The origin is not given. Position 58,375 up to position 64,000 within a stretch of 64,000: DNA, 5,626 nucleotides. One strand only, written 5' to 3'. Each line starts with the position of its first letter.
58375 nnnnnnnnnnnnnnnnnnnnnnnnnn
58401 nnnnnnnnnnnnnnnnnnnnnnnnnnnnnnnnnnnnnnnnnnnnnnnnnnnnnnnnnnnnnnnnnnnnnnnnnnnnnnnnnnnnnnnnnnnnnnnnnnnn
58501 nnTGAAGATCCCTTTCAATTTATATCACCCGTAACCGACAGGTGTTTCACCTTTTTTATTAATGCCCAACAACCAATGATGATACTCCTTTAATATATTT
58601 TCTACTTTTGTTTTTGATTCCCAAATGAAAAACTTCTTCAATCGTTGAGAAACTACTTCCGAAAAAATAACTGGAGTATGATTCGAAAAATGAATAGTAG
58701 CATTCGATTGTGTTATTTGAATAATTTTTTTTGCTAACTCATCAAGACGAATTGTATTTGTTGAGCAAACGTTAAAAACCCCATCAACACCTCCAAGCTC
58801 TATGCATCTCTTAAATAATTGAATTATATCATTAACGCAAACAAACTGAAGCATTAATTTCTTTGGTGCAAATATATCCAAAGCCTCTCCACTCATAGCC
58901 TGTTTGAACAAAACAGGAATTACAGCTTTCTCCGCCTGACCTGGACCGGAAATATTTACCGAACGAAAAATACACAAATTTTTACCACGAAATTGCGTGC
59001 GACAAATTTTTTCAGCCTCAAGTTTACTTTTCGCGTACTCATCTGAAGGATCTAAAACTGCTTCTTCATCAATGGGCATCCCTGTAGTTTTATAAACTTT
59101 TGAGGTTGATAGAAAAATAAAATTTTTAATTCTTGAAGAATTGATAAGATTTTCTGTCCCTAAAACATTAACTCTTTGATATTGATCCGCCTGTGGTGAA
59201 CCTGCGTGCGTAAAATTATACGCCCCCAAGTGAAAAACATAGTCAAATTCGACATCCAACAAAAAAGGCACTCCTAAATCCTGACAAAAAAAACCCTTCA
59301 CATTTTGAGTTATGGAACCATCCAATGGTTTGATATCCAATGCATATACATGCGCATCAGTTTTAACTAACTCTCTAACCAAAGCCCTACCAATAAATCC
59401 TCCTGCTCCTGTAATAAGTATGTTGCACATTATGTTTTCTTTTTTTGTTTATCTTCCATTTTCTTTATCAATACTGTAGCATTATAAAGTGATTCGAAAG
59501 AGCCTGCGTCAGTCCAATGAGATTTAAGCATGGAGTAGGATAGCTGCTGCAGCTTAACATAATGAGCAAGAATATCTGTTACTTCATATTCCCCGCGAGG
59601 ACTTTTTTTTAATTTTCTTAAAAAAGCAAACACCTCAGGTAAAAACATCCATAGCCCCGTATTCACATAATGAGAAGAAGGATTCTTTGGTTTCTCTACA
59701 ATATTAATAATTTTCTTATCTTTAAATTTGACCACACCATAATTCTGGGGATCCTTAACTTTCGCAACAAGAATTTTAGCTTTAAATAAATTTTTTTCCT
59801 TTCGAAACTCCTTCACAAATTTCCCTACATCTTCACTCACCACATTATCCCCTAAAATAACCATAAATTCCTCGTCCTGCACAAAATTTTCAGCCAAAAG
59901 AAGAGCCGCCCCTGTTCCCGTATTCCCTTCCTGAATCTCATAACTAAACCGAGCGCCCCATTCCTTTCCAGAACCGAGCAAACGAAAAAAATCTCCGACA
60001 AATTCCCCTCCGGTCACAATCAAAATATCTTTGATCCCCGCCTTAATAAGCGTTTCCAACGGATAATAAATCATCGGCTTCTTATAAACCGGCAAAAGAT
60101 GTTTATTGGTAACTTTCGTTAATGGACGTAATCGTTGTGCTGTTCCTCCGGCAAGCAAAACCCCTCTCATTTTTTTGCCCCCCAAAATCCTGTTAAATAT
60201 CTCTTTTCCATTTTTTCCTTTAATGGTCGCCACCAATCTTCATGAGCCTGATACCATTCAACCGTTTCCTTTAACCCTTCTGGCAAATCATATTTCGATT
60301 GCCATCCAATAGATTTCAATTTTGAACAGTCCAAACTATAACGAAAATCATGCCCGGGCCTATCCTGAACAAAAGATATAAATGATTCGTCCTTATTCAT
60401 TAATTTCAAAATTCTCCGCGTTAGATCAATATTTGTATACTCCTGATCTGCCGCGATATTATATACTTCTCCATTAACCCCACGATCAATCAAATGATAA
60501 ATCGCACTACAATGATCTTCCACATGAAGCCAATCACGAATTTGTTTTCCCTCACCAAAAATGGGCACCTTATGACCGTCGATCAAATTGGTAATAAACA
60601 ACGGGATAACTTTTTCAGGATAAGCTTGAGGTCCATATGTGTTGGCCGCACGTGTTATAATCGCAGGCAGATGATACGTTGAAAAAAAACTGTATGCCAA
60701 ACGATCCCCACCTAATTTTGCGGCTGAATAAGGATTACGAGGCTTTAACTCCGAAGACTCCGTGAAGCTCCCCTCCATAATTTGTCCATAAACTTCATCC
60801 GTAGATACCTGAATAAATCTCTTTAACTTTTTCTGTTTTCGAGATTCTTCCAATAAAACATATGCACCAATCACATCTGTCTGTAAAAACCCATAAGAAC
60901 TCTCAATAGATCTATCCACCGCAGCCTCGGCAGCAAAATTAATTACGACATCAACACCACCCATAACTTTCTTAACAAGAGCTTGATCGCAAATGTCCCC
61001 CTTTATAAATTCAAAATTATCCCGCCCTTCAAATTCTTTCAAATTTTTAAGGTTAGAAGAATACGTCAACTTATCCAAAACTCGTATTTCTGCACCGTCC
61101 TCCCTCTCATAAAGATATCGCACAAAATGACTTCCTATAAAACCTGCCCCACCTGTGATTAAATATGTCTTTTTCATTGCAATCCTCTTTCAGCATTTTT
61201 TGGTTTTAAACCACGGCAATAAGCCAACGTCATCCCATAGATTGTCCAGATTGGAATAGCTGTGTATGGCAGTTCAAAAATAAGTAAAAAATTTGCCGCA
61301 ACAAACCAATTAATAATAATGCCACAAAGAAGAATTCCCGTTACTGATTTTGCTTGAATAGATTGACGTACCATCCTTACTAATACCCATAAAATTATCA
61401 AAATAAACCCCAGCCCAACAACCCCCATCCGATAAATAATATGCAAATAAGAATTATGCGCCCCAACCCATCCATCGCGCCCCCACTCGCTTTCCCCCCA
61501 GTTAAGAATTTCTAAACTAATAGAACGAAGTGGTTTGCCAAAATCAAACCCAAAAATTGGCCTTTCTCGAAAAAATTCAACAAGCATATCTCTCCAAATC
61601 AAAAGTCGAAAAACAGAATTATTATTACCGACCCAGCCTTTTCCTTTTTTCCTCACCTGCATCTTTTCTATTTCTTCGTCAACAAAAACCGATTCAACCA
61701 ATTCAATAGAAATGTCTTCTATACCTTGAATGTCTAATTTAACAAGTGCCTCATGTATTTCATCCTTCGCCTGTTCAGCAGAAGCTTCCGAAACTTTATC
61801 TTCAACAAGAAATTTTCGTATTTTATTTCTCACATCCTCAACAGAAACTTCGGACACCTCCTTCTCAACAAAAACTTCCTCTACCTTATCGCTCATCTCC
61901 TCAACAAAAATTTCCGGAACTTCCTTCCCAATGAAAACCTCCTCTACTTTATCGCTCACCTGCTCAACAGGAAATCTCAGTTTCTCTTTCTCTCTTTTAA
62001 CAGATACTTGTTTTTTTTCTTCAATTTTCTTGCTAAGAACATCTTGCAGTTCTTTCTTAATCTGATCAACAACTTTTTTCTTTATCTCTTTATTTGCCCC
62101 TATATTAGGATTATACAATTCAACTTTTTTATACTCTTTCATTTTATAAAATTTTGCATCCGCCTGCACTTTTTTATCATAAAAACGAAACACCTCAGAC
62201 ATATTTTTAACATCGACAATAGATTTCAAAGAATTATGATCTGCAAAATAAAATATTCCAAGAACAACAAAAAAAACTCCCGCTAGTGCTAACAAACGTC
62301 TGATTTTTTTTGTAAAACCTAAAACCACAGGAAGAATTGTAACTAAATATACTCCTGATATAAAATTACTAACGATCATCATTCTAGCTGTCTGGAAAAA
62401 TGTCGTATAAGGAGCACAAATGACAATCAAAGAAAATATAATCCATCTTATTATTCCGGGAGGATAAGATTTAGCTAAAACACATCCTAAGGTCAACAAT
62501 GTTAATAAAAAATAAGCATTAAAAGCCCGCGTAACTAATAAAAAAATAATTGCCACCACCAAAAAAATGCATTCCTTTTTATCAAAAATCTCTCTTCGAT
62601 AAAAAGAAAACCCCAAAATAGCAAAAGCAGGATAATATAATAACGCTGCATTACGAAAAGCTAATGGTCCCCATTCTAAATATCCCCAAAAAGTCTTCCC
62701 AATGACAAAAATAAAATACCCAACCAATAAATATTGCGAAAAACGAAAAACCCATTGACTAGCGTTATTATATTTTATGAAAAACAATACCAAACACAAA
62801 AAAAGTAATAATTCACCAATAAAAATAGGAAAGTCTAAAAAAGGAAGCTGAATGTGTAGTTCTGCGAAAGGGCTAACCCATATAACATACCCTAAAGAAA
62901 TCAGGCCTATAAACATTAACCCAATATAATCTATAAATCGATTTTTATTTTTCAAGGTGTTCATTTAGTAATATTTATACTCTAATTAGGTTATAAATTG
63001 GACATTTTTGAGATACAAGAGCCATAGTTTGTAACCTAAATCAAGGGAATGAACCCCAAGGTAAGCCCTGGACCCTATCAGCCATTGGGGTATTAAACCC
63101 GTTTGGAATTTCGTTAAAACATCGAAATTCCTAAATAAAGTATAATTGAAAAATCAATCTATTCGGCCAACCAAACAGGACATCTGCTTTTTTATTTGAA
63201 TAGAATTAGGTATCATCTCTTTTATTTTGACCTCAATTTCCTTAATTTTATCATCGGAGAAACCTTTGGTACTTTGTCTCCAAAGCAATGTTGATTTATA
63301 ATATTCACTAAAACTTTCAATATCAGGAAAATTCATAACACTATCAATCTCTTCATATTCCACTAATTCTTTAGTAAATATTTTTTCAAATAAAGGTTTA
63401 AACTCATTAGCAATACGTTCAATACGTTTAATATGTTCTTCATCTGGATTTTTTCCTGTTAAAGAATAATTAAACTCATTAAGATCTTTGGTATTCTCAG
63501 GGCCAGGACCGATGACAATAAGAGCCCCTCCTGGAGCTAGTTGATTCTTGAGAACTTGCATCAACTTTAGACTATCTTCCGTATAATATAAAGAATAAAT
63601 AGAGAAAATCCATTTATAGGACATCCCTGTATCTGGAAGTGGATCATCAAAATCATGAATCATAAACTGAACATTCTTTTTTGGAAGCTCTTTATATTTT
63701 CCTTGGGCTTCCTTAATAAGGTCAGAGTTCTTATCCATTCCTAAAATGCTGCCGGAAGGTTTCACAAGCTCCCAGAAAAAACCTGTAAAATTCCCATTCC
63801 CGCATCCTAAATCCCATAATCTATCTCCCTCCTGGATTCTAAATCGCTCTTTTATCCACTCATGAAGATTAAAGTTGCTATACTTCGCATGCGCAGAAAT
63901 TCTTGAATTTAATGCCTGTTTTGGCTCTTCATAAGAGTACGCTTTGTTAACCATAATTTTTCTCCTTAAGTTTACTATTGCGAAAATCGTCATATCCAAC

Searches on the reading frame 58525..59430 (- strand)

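Call 6: search_protein_families(library=pfam, proteins=[window:58525-59430:-], max_evalue=0.01)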
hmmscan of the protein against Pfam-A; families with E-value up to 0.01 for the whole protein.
window:58525-59430:- (301 aa): 9 families
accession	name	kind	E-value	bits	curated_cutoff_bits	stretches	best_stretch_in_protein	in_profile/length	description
PF01370.27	Epimerase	-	1.1e-28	100.7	20.9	1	4-222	1-240/240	NAD dependent epimerase/dehydratase family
PF16363.11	GDP_Man_Dehyd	-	8e-18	65.4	27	1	57-232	71-258/332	GDP-mannose 4,6 dehydratase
PF04321.23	RmlD_sub_bind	-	4.5e-17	62.5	27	1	3-189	2-178/287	RmlD substrate binding domain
PF07993.18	NAD_binding_4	-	1.5e-14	54.2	20.1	2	61-200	88-252/258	Male sterility protein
PF01073.25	3Beta_HSD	-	2.1e-13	50.4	22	1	5-200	1-219/280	3-beta hydroxysteroid dehydrogenase/isomerase family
PF02719.21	Polysacc_synt_2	-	2.6e-11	43.7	20.2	1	60-243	76-250/293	Polysaccharide biosynthesis protein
PF13460.12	NAD_binding_10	-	0.00094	19.5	27.2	0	8-31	1-25/184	NAD(P)H-binding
PF00106.31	adh_short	-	0.001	19.1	26.6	1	4-35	3-34/195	short chain dehydrogenase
PF05368.20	NmrA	-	0.008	16.2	27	0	4-31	5-32/298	NmrA-like family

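Call 92: search_protein_families(library=ncbifam, proteins=[window:58525-59430:-], max_evalue=1e-10)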
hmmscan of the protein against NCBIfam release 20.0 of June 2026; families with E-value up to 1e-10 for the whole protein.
window:58525-59430:- (301 aa): 7 families
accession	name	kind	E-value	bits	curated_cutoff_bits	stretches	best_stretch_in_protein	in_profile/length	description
TIGR04180.1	EDH_00030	hypoth_equivalog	1.5e-24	86.6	475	1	62-249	71-265/297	NAD-dependent 4,6-dehydratase LegB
TIGR01181.1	dTDP_gluc_dehyt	equivalog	5.2e-21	75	365.1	1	3-288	1-312/321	dTDP-glucose 4,6-dehydratase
TIGR02197.1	heptose_epim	equivalog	1.7e-17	63.6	274.6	1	4-288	1-314/316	ADP-glyceromanno-heptose 6-epimerase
TIGR01179.1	galE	equivalog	4.7e-16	58.5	262.3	1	3-162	1-178/332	UDP-glucose 4-epimerase GalE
TIGR01746.1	Thioester-redct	subfamily_domain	3.1e-14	53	213.35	0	58-236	85-277/371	thioester reductase domain-containing protein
TIGR01214.1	rmlD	equivalog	2e-11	43.5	224.05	1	4-254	2-241/285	dTDP-4-dehydrorhamnose reductase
NF042422.1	oxyalk_red_OleD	equivalog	6e-11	42.3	580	1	3-182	2-188/329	2-alkyl-3-oxoalkanoate reductase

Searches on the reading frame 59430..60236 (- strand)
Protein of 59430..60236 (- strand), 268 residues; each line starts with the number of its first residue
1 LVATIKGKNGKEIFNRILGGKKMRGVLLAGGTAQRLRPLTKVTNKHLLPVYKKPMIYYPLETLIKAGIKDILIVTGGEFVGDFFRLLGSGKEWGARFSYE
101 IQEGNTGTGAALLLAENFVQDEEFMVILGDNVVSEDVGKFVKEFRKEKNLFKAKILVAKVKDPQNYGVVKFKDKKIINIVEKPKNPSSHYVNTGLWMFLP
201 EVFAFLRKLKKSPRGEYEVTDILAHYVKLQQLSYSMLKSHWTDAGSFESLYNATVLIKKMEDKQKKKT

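Call 6: search_protein_families(library=pfam, proteins=[window:59430-60236:-], max_evalue=0.01)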
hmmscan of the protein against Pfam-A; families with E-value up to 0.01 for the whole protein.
window:59430-60236:- (268 aa): 2 families
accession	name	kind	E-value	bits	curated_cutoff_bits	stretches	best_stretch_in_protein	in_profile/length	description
PF00483.29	NTP_transferase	-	9.2e-57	192.9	21.2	1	25-257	2-242/245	Nucleotidyl transferase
PF12804.13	NTP_transf_3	-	7.4e-11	42.9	27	1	25-148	1-115/160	MobA-like NTP transferase domain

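Call 92: search_protein_families(library=ncbifam, proteins=[window:59430-60236:-], max_evalue=1e-10)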
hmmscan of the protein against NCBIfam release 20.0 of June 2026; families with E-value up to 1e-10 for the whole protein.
window:59430-60236:- (268 aa): 22 families
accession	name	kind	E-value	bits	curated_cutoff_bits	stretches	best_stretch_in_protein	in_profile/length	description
TIGR01207.1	rmlA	equivalog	1.5e-64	217.9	360.65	1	24-265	1-244/286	glucose-1-phosphate thymidylyltransferase RfbA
TIGR01208.1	rmlA_long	equivalog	3.7e-64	216.8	320.25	1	25-259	2-236/353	glucose-1-phosphate thymidylyltransferase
NF012024.0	PRK15480.1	equivalog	2.9e-54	184.2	588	1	21-267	2-250/292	glucose-1-phosphate thymidylyltransferase RfbA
TIGR03992.1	Arch_glmU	subfamily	5.7e-52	176.9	292.1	1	23-263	1-234/393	bifunctional sugar-1-phosphate nucleotidylyltransferase/acetyltransferase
NF041173.1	Sug_nt_acttase_Thmprot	equivalog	7.9e-39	133.7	600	1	23-252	1-222/405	bifunctional sugar-1-phosphate nucleotidylyltransferase/acetyltransferase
NF041313.1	UDPGP_AglF_Halo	equivalog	6.3e-38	130.5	400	1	23-228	1-204/234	UTP--glucose-1-phosphate uridylyltransferase AglF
TIGR01099.1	galU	equivalog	4e-30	105.3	326.8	1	96-248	95-256/261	UTP--glucose-1-phosphate uridylyltransferase GalU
NF052502.1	man1P_GTase_Rv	exception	1.3e-23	83.4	440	1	25-247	3-220/352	mannose-1-phosphate guanylyltransferase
NF045761.1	NAMPUrTaseMurU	equivalog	4.9e-23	82.2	250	1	23-253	1-223/226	N-acetylmuramate alpha-1-phosphate uridylyltransferase MurU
TIGR01173.1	glmU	equivalog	4.4e-17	62.1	366.85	1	26-238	4-214/452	bifunctional UDP-N-acetylglucosamine diphosphorylase/glucosamine-1-phosphate N-acetyltransferase GlmU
TIGR02623.1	G1P_cyt_trans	equivalog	4.8e-16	59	300.25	0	105-234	103-222/255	glucose-1-phosphate cytidylyltransferase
NF010934.1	PRK14354.1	equivalog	5.9e-16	58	450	1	26-228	3-204/447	bifunctional UDP-N-acetylglucosamine diphosphorylase/glucosamine-1-phosphate N-acetyltransferase GlmU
NF010937.0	PRK14357.1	equivalog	1e-14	54.3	658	1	23-230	1-203/448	bifunctional UDP-N-acetylglucosamine diphosphorylase/glucosamine-1-phosphate N-acetyltransferase GlmU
NF007516.0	PRK10122.1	equivalog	1.6e-14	53.8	534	0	23-75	4-56/297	UTP--glucose-1-phosphate uridylyltransferase GalF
NF003670.0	PRK05293.1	equivalog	2.2e-14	53.2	470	1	21-258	3-259/382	glucose-1-phosphate adenylyltransferase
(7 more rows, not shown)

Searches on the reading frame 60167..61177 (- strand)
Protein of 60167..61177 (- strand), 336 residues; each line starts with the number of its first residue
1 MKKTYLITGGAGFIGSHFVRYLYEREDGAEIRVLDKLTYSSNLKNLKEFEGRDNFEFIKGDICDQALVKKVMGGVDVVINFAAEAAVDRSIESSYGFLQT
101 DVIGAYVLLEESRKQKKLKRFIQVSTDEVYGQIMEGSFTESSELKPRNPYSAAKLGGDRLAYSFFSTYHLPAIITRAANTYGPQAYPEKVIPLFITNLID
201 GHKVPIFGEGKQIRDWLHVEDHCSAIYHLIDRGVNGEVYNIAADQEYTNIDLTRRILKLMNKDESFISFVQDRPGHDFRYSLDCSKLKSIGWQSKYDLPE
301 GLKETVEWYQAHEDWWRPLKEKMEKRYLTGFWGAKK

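Call 6: search_protein_families(library=pfam, proteins=[window:60167-61177:-], max_evalue=0.01)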
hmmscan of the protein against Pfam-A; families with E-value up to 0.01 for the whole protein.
window:60167-61177:- (336 aa): 11 families
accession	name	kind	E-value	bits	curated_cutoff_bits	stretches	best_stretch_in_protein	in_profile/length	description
PF16363.11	GDP_Man_Dehyd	-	1.1e-70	239.2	27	1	6-305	1-332/332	GDP-mannose 4,6 dehydratase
PF01370.27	Epimerase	-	5e-62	209.9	20.9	1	6-242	2-240/240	NAD dependent epimerase/dehydratase family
PF01073.25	3Beta_HSD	-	2.9e-19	69.6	22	1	6-244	1-251/280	3-beta hydroxysteroid dehydrogenase/isomerase family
PF02719.21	Polysacc_synt_2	-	2.1e-16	60.4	20.2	1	6-275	2-266/293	Polysaccharide biosynthesis protein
PF04321.23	RmlD_sub_bind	-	1.5e-13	51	27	1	6-270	4-241/287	RmlD substrate binding domain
PF07993.18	NAD_binding_4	-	5.6e-10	39.2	20.1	1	7-182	1-209/258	Male sterility protein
PF13460.12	NAD_binding_10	-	8.5e-09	36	27.2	1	9-154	1-124/184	NAD(P)H-binding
PF05368.20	NmrA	-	2.1e-07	31.3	27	1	1-83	1-78/298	NmrA-like family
PF03435.24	Sacchrp_dh_NADP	-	0.0014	19.4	25.1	1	10-82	5-76/129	Saccharopine dehydrogenase NADP binding domain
PF08659.16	KR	-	0.0024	18.2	22.6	1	4-73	2-73/180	KR domain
PF00106.31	adh_short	-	0.0042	17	26.6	0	3-82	1-85/195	short chain dehydrogenase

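Call 92: search_protein_families(library=ncbifam, proteins=[window:60167-61177:-], max_evalue=1e-10)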
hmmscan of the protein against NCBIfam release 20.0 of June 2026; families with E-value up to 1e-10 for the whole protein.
window:60167-61177:- (336 aa): 17 families
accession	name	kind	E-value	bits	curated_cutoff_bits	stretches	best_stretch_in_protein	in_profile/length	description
TIGR01181.1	dTDP_gluc_dehyt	equivalog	4.4e-126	420.3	365.1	1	5-319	2-321/321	dTDP-glucose 4,6-dehydratase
NF007582.0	PRK10217.1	equivalog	2.6e-86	289.9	698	1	3-321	2-343/355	dTDP-glucose 4,6-dehydratase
NF007490.0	PRK10084.1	subfamily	3.6e-83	279.5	649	1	5-323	3-348/361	dTDP-glucose 4,6-dehydratase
TIGR04180.1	EDH_00030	hypoth_equivalog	9.4e-49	166.1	475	1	6-274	2-271/297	NAD-dependent 4,6-dehydratase LegB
TIGR01179.1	galE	equivalog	3.6e-35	121.4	262.3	1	6-313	3-329/332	UDP-glucose 4-epimerase GalE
TIGR02622.1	CDP_4_6_dhtase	equivalog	4.2e-26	91.9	278.45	1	2-311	4-332/352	CDP-glucose 4,6-dehydratase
TIGR02197.1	heptose_epim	equivalog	1.7e-25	89.8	274.6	1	6-311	2-315/316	ADP-glyceromanno-heptose 6-epimerase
NF007956.0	PRK10675.1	subfamily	3.6e-21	75.7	394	1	5-313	3-333/338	UDP-glucose 4-epimerase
NF011728.1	PRK15181.1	equivalog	1e-19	70.8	760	1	3-310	16-338/348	Vi polysaccharide biosynthesis UDP-N-acetylglucosaminuronic acid C-4 epimerase TviC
NF047922.1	GDPFucSynFcl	equivalog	1.5e-19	70.6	500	1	6-313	6-305/308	GDP-L-fucose synthase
TIGR03466.1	HpnA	hypoth_equivalog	2.9e-16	59.3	367.65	1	4-242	2-229/327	hopanoid-associated sugar epimerase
NF005998.1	PRK08125.1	equivalog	6.6e-16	57.8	777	1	3-265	316-590/649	bifunctional UDP-4-amino-4-deoxy-L-arabinose formyltransferase/UDP-glucuronic acid oxidase ArnA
TIGR03589.1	PseB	equivalog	1.1e-15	57.5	407.75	1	2-257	4-241/324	UDP-N-acetylglucosamine 4,6-dehydratase (inverting)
TIGR01777.1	yfcH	hypoth_equivalog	1.4e-15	57.7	207.35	1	6-264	2-245/292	TIGR01777 family oxidoreductase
NF008872.0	PRK11908.1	equivalog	8.8e-15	54.6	294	1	3-262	2-273/349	bifunctional UDP-4-keto-pentose/UDP-xylose synthase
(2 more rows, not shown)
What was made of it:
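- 58525..61177 (-): Upstream context in the same gene row: SDR reductase/epimerase (58525-59430), RmlA-like nucleotidyltransferase (59430-60236) and dTDP-glucose 4,6-dehydratase (60167-61177). Pfam (call 6); NCBIfam TIGR01181, 420 bits against a cut-off of 365 (call 92).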

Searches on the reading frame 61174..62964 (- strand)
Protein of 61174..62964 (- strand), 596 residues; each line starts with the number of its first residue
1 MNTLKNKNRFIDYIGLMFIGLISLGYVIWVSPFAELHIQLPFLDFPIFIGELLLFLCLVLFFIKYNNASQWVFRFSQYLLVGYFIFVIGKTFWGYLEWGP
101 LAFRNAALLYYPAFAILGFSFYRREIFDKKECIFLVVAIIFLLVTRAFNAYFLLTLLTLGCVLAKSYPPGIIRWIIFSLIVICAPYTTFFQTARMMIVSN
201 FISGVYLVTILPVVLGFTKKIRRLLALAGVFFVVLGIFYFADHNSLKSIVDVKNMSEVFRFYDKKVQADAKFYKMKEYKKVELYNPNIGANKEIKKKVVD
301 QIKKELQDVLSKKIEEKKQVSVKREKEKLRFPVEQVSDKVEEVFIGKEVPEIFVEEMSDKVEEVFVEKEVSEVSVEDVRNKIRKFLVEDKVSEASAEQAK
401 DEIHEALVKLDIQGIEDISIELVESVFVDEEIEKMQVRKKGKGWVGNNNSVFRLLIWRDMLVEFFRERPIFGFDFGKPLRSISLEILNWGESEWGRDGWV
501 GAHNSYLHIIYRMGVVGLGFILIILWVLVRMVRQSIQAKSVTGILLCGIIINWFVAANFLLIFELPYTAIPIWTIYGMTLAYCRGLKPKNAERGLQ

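Call 6: search_protein_families(library=pfam, proteins=[window:61174-62964:-], max_evalue=0.01)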
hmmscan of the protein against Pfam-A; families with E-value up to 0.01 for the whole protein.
window:61174-62964:- (596 aa): 1 family
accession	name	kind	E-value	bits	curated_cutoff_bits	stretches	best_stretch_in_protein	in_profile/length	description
PF04932.20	Wzy_C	-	1e-06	29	31.7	1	427-521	58-148/149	O-Antigen ligase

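Call 28: search_protein_families(library=ncbifam, proteins=[window:61174-62964:-], max_evalue=0.01)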
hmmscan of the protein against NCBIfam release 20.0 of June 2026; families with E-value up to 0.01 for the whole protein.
window:61174-62964:- (596 aa): 0 families

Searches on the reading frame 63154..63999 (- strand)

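Call 46: search_protein_families(library=pfam, proteins=[window:63154-63999:-], max_evalue=0.001)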
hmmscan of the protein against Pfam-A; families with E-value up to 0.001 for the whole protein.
window:63154-63999:- (281 aa): 8 families
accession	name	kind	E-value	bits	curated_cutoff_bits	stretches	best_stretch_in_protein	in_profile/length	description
PF13847.12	Methyltransf_31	-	4e-17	62.7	27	1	56-196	2-143/145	Methyltransferase domain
PF13649.12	Methyltransf_25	-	1.5e-11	45.3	27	1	63-158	3-97/97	Methyltransferase domain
PF01209.24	Ubie_methyltran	-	1.7e-11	44.4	20.1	1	49-233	39-207/233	ubiE/COQ5 methyltransferase family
PF01135.25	PCMT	-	4.1e-11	43.5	20.3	1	7-174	24-182/210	Protein-L-isoaspartate(D-aspartate) O-methyltransferase (PCMT)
PF08241.18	Methyltransf_11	-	1.4e-09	38.9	21.2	1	63-162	2-95/95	Methyltransferase domain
PF13489.12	Methyltransf_23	-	1e-08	35.6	27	1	50-178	14-134/164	Methyltransferase domain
PF08242.18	Methyltransf_12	-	3.4e-08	34.5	30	1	63-160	2-98/98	Methyltransferase domain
PF01728.25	FtsJ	-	0.0003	21.2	24.1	1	47-120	10-78/181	FtsJ-like methyltransferase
